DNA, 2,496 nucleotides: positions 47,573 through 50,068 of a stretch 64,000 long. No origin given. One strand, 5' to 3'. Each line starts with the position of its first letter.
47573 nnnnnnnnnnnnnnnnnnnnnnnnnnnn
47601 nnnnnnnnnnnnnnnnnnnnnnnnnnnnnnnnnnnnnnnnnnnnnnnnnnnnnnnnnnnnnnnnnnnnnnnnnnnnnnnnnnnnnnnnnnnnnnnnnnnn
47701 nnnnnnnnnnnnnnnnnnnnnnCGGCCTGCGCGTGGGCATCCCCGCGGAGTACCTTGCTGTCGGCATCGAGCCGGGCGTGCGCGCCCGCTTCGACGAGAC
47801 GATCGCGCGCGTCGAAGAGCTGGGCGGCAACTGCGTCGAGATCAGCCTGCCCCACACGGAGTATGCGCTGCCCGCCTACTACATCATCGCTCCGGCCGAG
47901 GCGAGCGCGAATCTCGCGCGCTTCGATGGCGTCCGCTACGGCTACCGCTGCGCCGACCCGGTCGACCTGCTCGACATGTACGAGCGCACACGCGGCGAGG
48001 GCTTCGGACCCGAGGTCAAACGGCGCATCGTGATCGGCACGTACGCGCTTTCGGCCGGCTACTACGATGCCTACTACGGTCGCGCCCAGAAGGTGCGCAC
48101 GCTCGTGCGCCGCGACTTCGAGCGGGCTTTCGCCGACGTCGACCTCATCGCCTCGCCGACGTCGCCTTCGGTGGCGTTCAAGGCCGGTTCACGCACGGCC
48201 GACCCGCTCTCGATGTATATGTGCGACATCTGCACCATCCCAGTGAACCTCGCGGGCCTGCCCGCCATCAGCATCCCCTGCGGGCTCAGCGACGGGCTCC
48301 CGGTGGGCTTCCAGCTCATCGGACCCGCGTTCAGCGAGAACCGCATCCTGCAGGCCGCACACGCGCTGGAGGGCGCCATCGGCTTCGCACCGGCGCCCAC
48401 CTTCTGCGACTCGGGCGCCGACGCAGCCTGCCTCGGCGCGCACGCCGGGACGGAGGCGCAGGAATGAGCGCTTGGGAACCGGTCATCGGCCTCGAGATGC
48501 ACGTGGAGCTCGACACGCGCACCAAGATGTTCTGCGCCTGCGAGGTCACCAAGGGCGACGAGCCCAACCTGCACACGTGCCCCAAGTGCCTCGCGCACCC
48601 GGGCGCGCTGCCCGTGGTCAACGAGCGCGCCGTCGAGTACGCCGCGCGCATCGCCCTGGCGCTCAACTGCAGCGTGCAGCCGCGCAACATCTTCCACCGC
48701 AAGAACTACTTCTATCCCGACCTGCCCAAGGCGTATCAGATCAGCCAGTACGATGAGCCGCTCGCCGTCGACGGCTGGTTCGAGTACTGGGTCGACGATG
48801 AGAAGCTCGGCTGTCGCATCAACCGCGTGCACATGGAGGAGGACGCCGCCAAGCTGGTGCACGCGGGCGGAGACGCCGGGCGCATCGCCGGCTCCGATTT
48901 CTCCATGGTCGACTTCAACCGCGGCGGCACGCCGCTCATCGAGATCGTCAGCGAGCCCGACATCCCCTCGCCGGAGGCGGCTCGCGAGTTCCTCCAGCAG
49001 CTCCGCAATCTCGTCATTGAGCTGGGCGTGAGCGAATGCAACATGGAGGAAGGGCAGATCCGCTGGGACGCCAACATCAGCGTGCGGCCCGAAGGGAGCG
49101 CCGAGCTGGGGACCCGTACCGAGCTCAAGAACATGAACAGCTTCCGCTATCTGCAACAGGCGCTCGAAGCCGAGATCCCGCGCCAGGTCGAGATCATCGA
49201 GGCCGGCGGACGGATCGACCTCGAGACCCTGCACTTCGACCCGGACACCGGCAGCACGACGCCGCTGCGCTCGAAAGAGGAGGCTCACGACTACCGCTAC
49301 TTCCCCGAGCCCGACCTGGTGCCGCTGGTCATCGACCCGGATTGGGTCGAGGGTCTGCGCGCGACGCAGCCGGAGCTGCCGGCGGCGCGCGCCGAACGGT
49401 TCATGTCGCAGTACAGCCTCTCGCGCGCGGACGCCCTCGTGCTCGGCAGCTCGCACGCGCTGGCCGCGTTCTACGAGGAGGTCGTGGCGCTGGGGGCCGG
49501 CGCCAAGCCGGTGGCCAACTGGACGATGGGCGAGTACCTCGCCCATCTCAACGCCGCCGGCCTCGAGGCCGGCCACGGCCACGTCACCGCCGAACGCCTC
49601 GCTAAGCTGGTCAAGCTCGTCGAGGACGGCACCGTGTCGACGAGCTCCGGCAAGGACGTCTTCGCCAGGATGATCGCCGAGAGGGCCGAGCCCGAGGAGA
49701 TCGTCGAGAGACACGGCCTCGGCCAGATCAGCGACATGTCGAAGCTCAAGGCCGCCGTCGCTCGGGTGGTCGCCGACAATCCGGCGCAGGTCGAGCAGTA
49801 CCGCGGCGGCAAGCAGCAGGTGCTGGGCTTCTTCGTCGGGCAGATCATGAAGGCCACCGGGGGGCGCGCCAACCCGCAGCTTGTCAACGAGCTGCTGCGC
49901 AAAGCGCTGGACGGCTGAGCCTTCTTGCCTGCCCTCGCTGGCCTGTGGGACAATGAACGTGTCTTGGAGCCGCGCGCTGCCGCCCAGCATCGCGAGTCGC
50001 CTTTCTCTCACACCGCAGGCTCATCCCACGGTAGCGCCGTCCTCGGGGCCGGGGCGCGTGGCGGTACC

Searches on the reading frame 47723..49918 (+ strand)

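Call 10: search_protein_families(library=pfam, proteins=[window:47723-49918:+], max_evalue=0.001)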
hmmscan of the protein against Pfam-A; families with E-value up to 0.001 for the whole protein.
window:47723-49918:+ (731 aa): 2 families
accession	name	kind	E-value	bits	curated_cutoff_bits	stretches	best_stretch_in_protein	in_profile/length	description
PF02934.20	GatB_N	-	1e-111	373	23.4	1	254-543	2-277/277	GatB/GatE catalytic domain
PF02637.23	GatB_Yqey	-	2.9e-49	167.2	27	1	583-729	2-148/148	GatB domain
